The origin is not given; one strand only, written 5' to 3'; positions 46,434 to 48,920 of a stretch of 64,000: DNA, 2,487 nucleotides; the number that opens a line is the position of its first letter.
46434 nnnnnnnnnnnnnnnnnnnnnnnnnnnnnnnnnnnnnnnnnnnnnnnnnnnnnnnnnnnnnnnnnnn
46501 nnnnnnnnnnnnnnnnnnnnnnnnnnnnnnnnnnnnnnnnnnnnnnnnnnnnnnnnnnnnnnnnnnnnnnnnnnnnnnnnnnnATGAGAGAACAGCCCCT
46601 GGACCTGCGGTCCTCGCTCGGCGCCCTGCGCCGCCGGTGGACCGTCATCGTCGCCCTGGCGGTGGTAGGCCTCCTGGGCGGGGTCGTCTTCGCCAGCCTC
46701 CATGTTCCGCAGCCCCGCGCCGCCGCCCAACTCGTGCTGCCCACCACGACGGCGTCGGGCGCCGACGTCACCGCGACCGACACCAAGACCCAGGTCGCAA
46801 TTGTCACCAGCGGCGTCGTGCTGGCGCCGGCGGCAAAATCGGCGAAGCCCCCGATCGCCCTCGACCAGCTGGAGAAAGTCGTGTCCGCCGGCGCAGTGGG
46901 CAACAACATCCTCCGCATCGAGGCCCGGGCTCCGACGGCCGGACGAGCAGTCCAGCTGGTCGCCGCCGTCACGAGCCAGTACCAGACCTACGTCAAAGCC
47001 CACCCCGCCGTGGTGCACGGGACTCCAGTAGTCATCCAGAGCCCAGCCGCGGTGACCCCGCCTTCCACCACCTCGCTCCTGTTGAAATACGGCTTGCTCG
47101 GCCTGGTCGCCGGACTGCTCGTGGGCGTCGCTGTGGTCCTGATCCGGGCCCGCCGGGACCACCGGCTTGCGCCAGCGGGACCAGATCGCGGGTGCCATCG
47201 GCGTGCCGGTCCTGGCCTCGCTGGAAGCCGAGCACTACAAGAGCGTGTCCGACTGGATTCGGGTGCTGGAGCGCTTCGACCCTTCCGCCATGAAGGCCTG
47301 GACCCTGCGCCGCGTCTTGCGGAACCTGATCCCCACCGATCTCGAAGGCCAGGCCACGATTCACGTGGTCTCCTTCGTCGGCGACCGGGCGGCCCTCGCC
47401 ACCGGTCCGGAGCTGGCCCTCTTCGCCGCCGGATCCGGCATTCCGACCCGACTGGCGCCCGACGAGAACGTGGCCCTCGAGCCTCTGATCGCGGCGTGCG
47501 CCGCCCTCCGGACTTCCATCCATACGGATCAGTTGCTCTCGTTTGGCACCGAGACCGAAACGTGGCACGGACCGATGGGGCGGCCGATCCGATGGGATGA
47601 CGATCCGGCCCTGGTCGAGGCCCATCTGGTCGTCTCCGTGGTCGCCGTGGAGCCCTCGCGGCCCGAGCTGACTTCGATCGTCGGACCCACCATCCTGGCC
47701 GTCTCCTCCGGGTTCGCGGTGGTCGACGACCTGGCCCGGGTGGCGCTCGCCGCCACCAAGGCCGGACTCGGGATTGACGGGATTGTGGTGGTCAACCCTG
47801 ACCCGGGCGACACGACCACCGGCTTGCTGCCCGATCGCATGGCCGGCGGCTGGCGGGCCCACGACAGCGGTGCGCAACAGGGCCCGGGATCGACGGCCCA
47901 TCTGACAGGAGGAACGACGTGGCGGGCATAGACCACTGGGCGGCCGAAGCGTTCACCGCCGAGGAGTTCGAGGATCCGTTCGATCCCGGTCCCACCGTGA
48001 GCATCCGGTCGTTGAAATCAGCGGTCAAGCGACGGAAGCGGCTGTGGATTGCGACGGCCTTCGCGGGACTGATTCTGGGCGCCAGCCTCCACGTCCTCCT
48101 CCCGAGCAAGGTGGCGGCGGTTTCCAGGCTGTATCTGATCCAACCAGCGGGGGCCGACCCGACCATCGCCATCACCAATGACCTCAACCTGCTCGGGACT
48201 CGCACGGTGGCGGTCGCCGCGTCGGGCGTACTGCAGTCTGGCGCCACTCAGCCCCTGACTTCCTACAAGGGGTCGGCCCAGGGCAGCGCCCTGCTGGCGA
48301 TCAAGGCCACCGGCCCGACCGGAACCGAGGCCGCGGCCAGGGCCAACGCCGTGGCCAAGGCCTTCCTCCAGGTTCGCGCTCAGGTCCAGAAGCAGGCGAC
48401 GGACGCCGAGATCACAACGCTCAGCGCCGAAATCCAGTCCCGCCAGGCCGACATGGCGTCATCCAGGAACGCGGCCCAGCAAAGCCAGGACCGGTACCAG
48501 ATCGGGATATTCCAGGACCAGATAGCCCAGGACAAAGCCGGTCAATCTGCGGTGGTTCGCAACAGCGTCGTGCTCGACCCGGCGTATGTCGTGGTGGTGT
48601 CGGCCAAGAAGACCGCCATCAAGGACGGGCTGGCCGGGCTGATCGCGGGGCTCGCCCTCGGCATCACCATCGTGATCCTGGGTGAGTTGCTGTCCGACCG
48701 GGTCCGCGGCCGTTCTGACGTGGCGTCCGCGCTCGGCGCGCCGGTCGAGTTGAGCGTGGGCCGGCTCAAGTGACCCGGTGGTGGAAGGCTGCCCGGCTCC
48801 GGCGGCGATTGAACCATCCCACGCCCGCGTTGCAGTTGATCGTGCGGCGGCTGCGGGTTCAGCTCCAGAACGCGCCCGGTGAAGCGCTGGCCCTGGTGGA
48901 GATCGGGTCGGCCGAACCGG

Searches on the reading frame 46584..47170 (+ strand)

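Call 69: search_protein_families(library=pfam, proteins=[window:46584-47170:+], max_evalue=0.001)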
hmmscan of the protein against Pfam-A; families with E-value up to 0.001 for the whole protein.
window:46584-47170:+ (195 aa): 1 family
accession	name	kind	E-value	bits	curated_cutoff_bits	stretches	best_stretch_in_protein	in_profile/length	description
PF02706.20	Wzz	-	2e-06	28.5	25.5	1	6-83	3-87/91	Chain length determinant protein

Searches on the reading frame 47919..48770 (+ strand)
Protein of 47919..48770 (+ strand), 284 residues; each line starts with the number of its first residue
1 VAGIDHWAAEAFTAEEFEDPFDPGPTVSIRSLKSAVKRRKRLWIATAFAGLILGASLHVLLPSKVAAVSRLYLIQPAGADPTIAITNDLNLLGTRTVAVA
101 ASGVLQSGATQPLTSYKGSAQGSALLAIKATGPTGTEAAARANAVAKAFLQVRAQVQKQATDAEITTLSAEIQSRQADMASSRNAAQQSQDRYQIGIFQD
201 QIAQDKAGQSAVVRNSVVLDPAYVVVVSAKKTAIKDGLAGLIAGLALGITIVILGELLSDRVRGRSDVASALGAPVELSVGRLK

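Call 3: search_protein_families(library=pfam, proteins=[window:47919-48770:+], max_evalue=1)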
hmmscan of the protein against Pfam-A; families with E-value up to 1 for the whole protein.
window:47919-48770:+ (284 aa): 1 family
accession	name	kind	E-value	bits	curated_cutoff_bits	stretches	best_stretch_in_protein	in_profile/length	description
PF02706.20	Wzz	-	0.00099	19.8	25.5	1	27-108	3-81/91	Chain length determinant protein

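Call 9: search_protein_families(library=ncbifam, proteins=[window:47919-48770:+], max_evalue=1)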
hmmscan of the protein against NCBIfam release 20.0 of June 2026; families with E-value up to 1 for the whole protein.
window:47919-48770:+ (284 aa): 4 families
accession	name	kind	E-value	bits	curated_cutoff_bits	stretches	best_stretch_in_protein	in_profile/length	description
TIGR01006.1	polys_exp_MPA1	subfamily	1.1e-06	28.3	296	1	190-276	131-217/226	CspC family polysaccharide chain length determinant protein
TIGR03017.1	EpsF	equivalog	0.00031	19.6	422.75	1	201-276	364-439/444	chain length determinant protein EpsF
TIGR03007.1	pepcterm_ChnLen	equivalog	0.57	8.3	278.85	0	161-276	339-456/498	XrtA system polysaccharide chain length determinant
NF045928.1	Cytb6fFeSPetC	equivalog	0.61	9.4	250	0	183-231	50-98/179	cytochrome b6-f complex iron-sulfur subunit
